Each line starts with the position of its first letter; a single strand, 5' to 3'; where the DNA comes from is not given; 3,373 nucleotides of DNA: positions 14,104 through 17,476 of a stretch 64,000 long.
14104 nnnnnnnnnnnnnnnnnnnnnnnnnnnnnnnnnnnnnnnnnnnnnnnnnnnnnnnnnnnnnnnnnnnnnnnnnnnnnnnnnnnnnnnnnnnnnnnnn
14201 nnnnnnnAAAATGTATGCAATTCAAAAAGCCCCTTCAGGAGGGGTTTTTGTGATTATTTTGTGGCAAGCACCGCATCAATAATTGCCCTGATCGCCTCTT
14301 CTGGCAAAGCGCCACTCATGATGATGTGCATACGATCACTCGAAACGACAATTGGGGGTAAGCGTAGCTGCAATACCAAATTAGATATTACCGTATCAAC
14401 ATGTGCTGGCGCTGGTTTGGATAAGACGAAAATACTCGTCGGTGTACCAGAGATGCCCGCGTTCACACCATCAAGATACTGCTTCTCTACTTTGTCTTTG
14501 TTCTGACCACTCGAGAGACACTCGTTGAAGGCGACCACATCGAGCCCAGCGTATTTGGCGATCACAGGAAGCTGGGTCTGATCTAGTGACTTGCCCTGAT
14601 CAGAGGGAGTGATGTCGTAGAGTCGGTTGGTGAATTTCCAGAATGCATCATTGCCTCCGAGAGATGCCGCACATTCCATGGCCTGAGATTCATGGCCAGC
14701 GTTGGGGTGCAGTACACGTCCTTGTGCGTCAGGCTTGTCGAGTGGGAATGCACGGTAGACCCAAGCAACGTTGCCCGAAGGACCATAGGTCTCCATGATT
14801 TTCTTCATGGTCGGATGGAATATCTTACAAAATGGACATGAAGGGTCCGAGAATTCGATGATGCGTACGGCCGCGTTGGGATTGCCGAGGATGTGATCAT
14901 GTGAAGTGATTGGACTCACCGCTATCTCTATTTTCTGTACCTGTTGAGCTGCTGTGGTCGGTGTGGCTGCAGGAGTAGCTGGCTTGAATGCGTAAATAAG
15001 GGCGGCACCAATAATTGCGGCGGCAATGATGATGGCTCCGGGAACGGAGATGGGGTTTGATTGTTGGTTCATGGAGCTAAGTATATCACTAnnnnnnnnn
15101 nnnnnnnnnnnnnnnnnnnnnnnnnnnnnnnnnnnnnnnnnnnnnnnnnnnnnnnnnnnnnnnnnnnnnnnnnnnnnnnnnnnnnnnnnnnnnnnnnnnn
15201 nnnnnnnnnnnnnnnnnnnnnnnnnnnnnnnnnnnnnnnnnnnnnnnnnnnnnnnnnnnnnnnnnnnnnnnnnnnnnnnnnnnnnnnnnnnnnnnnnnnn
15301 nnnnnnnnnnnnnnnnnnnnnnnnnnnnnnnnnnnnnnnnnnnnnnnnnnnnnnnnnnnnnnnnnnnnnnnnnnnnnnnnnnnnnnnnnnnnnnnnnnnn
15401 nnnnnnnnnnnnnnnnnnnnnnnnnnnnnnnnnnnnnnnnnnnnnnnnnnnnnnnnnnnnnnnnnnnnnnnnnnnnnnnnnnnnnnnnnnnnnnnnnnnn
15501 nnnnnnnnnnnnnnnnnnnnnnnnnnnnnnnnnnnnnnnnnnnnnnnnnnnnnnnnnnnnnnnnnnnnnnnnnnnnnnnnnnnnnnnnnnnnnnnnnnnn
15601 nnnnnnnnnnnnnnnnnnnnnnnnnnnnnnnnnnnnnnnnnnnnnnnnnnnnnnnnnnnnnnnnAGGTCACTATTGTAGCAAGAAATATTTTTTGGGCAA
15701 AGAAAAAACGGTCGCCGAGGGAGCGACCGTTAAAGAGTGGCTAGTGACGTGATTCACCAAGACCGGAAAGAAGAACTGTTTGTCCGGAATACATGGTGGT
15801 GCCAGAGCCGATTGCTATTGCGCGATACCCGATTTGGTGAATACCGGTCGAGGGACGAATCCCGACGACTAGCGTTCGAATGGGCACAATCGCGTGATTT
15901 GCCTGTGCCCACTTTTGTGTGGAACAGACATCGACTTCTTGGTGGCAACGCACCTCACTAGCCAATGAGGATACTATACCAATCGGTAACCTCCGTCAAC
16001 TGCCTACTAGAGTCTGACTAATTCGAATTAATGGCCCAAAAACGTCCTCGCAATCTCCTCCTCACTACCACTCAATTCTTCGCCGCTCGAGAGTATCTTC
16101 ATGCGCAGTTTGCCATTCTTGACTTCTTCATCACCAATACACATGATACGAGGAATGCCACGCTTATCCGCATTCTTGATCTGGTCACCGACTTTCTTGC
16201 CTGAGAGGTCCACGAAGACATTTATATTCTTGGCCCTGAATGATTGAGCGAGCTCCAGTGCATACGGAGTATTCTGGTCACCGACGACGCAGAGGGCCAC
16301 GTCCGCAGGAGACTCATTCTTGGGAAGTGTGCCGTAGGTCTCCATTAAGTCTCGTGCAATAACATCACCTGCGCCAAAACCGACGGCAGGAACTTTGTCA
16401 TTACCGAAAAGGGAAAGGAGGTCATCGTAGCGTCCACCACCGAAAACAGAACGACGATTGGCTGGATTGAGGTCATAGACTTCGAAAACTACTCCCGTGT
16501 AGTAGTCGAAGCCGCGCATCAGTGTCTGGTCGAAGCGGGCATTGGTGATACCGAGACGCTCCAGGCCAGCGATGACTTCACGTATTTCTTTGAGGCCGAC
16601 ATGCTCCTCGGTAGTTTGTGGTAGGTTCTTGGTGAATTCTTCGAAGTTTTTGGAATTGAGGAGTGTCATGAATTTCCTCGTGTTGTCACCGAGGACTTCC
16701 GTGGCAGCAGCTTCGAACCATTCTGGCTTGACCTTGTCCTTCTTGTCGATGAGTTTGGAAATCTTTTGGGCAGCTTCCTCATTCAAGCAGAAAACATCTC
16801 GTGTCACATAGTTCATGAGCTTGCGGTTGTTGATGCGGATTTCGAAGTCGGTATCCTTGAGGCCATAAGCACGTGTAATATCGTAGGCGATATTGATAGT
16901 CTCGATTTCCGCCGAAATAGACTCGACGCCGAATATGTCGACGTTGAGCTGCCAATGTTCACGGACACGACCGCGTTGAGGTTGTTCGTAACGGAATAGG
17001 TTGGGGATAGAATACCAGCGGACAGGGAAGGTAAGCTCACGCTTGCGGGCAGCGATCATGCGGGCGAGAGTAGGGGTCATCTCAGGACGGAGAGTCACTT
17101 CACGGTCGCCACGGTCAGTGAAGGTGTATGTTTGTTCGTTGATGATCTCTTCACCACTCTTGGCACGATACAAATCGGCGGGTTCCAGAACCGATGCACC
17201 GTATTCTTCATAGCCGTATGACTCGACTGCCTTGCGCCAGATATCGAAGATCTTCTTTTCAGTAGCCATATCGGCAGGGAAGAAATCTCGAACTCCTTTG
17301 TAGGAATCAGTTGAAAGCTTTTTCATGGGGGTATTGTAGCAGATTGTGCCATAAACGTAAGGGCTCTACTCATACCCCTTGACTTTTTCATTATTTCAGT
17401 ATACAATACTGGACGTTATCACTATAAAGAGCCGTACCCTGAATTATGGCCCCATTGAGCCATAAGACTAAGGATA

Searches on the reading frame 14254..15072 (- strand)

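Call 49: search_protein_families(library=pfam, proteins=[window:14254-15072:-], max_evalue=0.00001)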
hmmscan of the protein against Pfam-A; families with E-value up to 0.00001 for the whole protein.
window:14254-15072:- (272 aa): 2 families
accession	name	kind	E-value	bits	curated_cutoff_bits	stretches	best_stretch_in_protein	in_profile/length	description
PF13462.12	Thioredoxin_4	-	4.2e-19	69.8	23.2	1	58-213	4-143/165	Thioredoxin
PF01323.26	DSBA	-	1.2e-14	55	25.6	1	71-214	2-171/191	DSBA-like thioredoxin domain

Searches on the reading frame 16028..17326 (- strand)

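Call 49: search_protein_families(library=pfam, proteins=[window:16028-17326:-], max_evalue=0.00001)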
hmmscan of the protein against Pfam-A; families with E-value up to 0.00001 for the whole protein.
window:16028-17326:- (432 aa): 3 families
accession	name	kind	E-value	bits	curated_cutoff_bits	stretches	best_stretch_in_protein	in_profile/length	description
PF13393.11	tRNA-synt_His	-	1.6e-46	159.4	25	1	11-317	1-301/308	Histidyl-tRNA synthetase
PF03129.25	HGTP_anticodon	-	2.2e-14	53.8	21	1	342-427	1-89/94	Anticodon binding domain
PF00587.30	tRNA-synt_2b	-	1.3e-09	38.8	29.3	1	67-181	1-120/179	tRNA synthetase class II core domain (G, H, P, S and T)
